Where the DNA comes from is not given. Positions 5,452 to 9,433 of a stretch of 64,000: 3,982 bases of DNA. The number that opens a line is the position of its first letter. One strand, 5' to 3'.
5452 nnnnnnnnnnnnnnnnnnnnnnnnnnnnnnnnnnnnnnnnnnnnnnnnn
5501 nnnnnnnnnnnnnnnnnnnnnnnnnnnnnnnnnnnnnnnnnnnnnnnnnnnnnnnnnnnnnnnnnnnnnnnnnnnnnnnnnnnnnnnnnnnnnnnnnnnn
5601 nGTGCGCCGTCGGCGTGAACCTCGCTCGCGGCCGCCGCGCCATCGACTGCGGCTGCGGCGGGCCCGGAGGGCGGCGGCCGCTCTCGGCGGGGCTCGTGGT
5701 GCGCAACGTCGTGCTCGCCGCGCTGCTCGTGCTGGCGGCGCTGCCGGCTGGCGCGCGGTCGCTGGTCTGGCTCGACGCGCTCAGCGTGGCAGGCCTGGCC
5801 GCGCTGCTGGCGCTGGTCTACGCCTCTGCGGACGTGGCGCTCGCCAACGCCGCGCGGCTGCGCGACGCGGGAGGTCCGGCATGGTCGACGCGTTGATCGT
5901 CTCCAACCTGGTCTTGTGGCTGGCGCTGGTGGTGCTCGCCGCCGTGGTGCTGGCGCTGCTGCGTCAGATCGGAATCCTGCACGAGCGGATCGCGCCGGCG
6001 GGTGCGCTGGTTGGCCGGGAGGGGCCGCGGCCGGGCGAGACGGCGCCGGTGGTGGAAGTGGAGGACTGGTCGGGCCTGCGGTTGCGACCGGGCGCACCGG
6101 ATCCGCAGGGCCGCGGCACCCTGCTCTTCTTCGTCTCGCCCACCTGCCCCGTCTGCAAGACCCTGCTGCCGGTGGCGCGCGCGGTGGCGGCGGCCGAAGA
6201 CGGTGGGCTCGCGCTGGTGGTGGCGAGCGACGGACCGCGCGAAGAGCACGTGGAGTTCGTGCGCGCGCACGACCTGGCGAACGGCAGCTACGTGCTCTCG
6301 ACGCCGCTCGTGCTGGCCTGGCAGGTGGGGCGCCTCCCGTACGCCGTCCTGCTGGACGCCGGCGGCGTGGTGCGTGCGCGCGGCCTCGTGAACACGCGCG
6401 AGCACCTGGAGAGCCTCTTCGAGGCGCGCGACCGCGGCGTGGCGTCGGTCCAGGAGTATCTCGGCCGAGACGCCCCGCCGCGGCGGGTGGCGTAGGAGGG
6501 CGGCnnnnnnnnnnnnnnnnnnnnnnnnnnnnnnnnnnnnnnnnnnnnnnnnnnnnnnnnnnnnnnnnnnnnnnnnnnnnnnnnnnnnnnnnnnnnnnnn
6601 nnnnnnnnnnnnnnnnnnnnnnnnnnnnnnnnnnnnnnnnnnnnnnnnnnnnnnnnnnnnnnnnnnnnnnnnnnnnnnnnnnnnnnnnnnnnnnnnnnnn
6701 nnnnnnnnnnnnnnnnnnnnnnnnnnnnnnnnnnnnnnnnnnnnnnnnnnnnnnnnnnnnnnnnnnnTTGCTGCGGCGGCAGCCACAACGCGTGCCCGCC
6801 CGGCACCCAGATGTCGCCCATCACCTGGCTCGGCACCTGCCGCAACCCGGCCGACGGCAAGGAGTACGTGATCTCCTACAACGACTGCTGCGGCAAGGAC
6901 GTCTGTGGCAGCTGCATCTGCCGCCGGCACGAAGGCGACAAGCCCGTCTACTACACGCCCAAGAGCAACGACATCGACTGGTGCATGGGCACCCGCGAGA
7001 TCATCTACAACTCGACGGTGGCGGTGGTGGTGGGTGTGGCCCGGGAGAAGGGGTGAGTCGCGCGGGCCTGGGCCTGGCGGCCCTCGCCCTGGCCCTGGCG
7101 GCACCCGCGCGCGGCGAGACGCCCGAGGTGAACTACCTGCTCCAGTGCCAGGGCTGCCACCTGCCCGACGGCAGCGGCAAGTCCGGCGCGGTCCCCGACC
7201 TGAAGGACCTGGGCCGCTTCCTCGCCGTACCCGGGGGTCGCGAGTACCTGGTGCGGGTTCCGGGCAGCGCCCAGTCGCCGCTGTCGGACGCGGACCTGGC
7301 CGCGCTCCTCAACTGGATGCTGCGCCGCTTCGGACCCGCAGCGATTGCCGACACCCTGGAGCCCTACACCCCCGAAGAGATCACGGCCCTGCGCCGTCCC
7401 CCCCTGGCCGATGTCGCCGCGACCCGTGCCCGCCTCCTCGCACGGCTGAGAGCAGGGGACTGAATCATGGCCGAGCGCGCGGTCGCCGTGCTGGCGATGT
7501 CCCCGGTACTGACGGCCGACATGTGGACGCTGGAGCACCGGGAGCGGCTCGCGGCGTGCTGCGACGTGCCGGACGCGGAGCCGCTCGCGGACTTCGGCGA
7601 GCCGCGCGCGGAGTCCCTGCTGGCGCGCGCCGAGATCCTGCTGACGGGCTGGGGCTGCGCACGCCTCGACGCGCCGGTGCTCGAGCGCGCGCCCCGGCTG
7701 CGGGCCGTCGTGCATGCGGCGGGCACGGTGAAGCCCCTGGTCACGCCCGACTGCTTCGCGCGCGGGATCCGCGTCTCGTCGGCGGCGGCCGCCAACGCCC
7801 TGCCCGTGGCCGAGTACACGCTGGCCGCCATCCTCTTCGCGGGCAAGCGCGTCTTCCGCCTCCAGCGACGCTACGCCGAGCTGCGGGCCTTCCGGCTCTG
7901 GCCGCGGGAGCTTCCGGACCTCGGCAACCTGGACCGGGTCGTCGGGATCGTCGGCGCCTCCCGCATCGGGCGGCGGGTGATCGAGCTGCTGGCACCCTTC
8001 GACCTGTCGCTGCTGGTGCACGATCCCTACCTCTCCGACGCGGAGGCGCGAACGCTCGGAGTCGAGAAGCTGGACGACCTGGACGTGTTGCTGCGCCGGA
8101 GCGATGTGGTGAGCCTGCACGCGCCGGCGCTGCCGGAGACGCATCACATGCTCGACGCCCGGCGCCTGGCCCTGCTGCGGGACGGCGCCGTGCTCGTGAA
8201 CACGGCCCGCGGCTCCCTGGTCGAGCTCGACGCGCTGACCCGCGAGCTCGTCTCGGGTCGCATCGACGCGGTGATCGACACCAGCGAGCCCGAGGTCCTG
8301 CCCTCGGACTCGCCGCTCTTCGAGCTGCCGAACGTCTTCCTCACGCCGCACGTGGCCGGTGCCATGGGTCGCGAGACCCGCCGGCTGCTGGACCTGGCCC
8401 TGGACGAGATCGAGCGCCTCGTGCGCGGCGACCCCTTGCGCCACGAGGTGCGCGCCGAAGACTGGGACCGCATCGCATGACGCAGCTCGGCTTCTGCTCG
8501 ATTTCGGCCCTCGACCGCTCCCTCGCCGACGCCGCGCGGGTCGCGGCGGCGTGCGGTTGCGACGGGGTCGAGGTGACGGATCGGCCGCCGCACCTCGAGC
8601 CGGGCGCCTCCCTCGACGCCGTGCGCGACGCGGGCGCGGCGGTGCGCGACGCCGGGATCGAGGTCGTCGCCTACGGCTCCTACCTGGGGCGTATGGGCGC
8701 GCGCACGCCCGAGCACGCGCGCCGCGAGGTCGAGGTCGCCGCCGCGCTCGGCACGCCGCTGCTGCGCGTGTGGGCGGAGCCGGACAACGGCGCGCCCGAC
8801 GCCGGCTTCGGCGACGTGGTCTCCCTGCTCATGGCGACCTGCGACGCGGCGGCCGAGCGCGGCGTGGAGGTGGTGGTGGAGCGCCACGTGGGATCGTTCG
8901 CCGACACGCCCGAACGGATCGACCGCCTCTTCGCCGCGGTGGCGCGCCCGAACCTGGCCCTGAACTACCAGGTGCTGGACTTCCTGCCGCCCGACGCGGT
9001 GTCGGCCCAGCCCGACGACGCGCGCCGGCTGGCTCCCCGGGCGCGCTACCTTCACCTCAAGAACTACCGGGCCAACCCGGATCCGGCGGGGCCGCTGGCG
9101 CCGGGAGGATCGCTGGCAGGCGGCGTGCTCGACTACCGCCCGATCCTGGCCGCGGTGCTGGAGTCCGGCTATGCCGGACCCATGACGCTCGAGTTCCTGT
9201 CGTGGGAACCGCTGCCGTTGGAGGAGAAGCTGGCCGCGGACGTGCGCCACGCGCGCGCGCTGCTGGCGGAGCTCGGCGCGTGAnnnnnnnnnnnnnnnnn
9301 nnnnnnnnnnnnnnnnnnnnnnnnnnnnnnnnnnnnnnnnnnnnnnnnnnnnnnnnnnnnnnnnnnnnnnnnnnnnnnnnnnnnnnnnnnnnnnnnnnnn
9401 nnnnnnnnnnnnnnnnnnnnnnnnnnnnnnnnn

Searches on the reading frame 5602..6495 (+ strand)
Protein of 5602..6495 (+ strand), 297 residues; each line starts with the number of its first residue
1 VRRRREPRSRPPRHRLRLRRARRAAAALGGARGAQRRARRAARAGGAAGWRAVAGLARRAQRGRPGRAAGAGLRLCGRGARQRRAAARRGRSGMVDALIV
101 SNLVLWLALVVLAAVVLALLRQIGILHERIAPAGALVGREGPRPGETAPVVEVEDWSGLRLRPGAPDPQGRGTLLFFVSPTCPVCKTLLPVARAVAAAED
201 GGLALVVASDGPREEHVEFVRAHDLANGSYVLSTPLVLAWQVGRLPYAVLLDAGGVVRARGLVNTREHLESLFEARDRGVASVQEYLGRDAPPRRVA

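Call 5: search_protein_families(library=pfam, proteins=[window:5602-6495:+], max_evalue=0.01)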
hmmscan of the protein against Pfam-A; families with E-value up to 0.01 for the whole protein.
window:5602-6495:+ (297 aa): 3 families
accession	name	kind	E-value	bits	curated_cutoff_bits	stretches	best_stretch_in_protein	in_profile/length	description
PF00578.27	AhpC-TSA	-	1.5e-05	25.4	26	1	145-266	2-104/124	AhpC/TSA family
PF13098.12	Thioredoxin_2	-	0.0027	18.5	27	1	169-269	4-100/104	Thioredoxin-like domain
PF13728.12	TraF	-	0.0064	16.8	23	1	171-241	130-200/224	F plasmid transfer operon protein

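Call 6: search_protein_families(library=ncbifam, proteins=[window:5602-6495:+], max_evalue=0.01)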
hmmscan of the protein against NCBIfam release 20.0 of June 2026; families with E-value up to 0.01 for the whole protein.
window:5602-6495:+ (297 aa): 2 families
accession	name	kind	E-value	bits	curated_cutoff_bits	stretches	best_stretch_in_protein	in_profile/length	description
TIGR02661.1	MauD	equivalog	1.2e-63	214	188.6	1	98-287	2-189/189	methylamine dehydrogenase accessory protein MauD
NF002854.0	PRK03147.1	subfamily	0.0024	17.8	170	1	140-259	34-154/176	thiol-disulfide oxidoreductase ResA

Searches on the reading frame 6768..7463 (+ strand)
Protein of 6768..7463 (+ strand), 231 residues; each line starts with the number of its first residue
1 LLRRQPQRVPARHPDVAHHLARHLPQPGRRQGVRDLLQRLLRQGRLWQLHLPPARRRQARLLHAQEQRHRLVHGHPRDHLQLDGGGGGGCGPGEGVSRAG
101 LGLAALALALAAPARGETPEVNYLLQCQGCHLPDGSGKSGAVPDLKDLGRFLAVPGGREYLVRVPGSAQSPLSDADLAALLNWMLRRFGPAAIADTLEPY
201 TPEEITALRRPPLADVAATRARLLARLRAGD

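Call 5: search_protein_families(library=pfam, proteins=[window:6768-7463:+], max_evalue=0.01)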
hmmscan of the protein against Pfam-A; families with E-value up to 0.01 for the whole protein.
window:6768-7463:+ (231 aa): 2 families
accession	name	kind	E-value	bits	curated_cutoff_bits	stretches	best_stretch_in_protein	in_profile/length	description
PF00034.26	Cytochrom_C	-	0.0044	18.7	21.3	0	126-148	11-33/90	Cytochrome c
PF13442.11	Cytochrome_CBB3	-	0.0088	16.8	27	0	117-184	4-68/68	Cytochrome C oxidase, cbb3-type, subunit III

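Call 6: search_protein_families(library=ncbifam, proteins=[window:6768-7463:+], max_evalue=0.01)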
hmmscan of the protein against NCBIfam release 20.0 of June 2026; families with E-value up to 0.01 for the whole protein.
window:6768-7463:+ (231 aa): 0 families

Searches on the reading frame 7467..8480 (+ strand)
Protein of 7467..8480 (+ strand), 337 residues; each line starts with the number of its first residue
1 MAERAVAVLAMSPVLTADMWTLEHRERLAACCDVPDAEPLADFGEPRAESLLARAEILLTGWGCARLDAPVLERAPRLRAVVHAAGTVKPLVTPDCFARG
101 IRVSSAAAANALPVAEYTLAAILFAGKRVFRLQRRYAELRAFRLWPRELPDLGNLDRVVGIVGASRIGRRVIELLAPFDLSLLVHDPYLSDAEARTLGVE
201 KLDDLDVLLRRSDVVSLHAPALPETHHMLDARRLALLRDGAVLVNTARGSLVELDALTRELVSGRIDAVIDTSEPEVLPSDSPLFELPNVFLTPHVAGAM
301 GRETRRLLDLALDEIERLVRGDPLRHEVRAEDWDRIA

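Call 5: search_protein_families(library=pfam, proteins=[window:7467-8480:+], max_evalue=0.01)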
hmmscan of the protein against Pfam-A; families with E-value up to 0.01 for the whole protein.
window:7467-8480:+ (337 aa): 2 families
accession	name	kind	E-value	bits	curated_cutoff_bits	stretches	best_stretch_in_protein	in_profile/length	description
PF02826.25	2-Hacid_dh_C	-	1.2e-44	152.3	25.1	1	126-297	8-178/178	D-isomer specific 2-hydroxyacid dehydrogenase, NAD binding domain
PF00389.36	2-Hacid_dh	-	2.8e-06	27.5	24.6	1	54-328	39-133/134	D-isomer specific 2-hydroxyacid dehydrogenase, catalytic domain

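Call 6: search_protein_families(library=ncbifam, proteins=[window:7467-8480:+], max_evalue=0.01)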
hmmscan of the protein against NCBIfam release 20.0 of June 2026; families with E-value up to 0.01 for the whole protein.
window:7467-8480:+ (337 aa): 21 families
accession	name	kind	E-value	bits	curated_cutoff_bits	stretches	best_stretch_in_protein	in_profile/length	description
TIGR01327.1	PGDH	equivalog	7.1e-44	150.5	454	1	65-328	50-310/525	phosphoglycerate dehydrogenase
NF009714.1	PRK13243.1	equivalog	1.7e-34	119.7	455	1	63-307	53-301/332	glyoxylate reductase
NF005750.0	PRK07574.1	equivalog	5.4e-31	108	329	1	66-328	103-366/386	NAD-dependent formate dehydrogenase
NF005069.0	PRK06487.1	equivalog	3.3e-27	95.4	448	1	65-325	57-317/320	2-hydroxyacid dehydrogenase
NF008759.0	PRK11790.1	equivalog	1e-26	93.6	404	1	66-300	65-298/410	phosphoglycerate dehydrogenase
NF011938.0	PRK15409.1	equivalog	2e-26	92.8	492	1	25-314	16-304/324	glyoxylate/hydroxypyruvate reductase GhrB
NF006263.0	PRK08410.1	equivalog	4e-26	92.1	389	1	66-320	52-308/311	D-2-hydroxyacid dehydrogenase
NF001309.0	PRK00257.1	equivalog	9.1e-25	87.4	434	1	156-298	116-257/379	4-phosphoerythronate dehydrogenase PdxB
NF000492.1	vanH_gen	exception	2.6e-23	82.6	540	1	112-274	100-253/312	D-lactate dehydrogenase VanH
NF041369.1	Dhydh_Halo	equivalog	3e-23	82.5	400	1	155-328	131-304/305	D-2-hydroxyacid dehydrogenase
NF000128.1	vanH-Sc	exception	8e-23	81.1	650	1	100-272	107-271/337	D-lactate dehydrogenase VanH-Sc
NF000112.1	vanH-Amyco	exception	3.1e-19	69.4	625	1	100-274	118-282/348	VanH-AOV family D-lactate dehydrogenase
NF005387.0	PRK06932.1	equivalog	1.6e-18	66.7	492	1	67-320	55-311/314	2-hydroxyacid dehydrogenase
NF006374.0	PRK08605.1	subfamily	3.6e-18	65.7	356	1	113-313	105-316/332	D-lactate dehydrogenase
NF000371.1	vanH_Agroup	exception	7e-18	64.9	700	1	100-277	94-263/322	VanH-A/VanH-Pt family D-lactate dehydrogenase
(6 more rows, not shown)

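Call 31: search_solved_structures(query=window:7467-8480:+, max_evalue=1e-25)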
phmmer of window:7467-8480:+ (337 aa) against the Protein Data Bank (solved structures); distinct sequences matched with E-value up to 1e-25: 17.
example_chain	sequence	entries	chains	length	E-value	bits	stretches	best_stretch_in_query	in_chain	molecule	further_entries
1wwk_A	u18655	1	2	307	5.5e-35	124.7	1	66-302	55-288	phosphoglycerate dehydrogenase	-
1ygy_A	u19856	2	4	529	3.7e-34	122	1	54-302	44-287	D-3-phosphoglycerate dehydrogenase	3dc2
3ddn_A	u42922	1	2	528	3.9e-34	121.9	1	54-302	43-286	D-3-phosphoglycerate dehydrogenase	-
2cuk_A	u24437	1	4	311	9.9e-33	117.3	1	63-321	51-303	glycerate dehydrogenase/glyoxylate reductase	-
9whb_A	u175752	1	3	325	3.3e-29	105.7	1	89-325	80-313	3-phosphoglycerate dehydrogenase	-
3kb6_A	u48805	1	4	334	4.4e-28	102.1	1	50-322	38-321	D-lactate dehydrogenase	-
9wrj_A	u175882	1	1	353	1.4e-27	100.4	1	71-321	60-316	C-terminal-binding protein 1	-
1mx3_A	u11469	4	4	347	1.5e-27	100.3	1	71-321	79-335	C-terminal binding protein 1 | C-terminal-binding protein 1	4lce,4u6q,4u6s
6v89_A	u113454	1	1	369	1.6e-27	100.2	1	71-321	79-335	C-terminal-binding protein 1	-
6cdf_A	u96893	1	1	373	1.6e-27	100.2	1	71-321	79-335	C-terminal-binding protein 1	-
1hku_A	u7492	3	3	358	2e-27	99.9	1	71-321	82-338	C-TERMINAL BINDING PROTEIN 3 | C-terminal-binding protein 1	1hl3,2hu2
3ga0_A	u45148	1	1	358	2e-27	99.9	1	71-321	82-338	C-terminal-binding protein 1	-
8ari_A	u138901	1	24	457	2.8e-27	99.4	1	71-321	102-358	C-terminal-binding protein 1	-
6cdr_A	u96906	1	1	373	5.5e-27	98.4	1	72-321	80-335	C-terminal-binding protein 1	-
6v8a_A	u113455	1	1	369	5.6e-27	98.4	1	71-321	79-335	C-terminal-binding protein 1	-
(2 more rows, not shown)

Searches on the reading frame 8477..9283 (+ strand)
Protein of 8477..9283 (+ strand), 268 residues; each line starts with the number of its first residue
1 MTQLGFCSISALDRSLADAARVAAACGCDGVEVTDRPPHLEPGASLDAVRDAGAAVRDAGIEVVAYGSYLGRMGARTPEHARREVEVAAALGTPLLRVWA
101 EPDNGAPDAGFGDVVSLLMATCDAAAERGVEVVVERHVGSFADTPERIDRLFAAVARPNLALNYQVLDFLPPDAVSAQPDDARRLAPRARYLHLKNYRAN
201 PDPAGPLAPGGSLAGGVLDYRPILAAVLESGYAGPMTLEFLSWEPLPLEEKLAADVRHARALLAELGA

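Call 5: search_protein_families(library=pfam, proteins=[window:8477-9283:+], max_evalue=0.01)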
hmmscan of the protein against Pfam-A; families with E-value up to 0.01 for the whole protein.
window:8477-9283:+ (268 aa): 2 families
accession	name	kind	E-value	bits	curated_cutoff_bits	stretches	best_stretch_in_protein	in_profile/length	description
PF01261.30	AP_endonuc_2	-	5e-25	89.1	31.1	1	21-260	2-247/249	Xylose isomerase-like TIM barrel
PF14417.12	MEDS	-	0.0011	19.3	29.8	0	47-108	45-114/161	MEDS: MEthanogen/methylotroph, DcmR Sensory domain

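Call 6: search_protein_families(library=ncbifam, proteins=[window:8477-9283:+], max_evalue=0.01)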
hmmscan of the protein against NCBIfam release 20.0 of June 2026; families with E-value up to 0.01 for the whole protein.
window:8477-9283:+ (268 aa): 2 families
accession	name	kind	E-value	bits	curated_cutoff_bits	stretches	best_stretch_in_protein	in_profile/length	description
NF042435.1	DhshikDhtase_QuiC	equivalog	0.00061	18.4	1200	0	12-162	10-162/635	3-dehydroshikimate dehydratase QuiC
TIGR04379.1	myo_inos_iolE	equivalog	0.0012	18.5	290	0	111-199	128-214/290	myo-inosose-2 dehydratase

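Call 30: search_solved_structures(query=window:8477-9283:+, max_evalue=0.001)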
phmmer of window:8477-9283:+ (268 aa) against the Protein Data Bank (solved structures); distinct sequences matched with E-value up to 0.001: 1.
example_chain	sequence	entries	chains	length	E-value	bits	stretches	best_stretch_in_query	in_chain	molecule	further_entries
5tnv_A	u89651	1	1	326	1.7e-05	27.6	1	121-242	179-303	AP endonuclease, family protein 2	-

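Call 89: search_solved_structures(query=A6, max_evalue=0.01)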
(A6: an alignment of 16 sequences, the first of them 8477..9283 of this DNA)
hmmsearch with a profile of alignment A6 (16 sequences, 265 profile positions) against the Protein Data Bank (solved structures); distinct sequences matched with E-value up to 0.01: 13.
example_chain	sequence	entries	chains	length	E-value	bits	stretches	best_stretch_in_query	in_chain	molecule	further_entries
3dx5_A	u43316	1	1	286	1.7e-13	53.5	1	4-198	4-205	uncharacterized protein AsbF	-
5tnv_A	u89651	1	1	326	1.5e-12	50.4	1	102-243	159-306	AP endonuclease, family protein 2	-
3tva_A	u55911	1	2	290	4.9e-08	35.7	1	112-253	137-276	Xylose isomerase domain protein TIM barrel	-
7vpf_A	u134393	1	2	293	3.2e-06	29.7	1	44-252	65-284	Xylose isomerase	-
3ju2_A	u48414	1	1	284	4.6e-06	29.2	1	32-258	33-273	uncharacterized protein SMc04130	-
3qc0_A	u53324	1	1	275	5.5e-06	28.9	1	32-255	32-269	sugar isomerase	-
4ovx_A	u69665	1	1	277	8.6e-06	28.3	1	76-158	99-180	Xylose isomerase domain protein TIM barrel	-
7cj4_A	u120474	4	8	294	1.7e-05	27.4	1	104-259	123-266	Epimerase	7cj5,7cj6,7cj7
7cj8_A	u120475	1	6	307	2e-05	27.1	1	104-259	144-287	Epimerase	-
7cj9_A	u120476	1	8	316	2e-05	27.1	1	104-259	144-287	Epimerase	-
5hmq_A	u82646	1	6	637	0.00039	22.9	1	17-240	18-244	4-hydroxyphenylpyruvate dioxygenase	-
9zmu_A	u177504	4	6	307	0.003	19.9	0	118-237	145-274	Iole protein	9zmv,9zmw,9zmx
3cny_A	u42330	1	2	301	0.0051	19.2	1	105-237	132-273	Inositol catabolism protein IolE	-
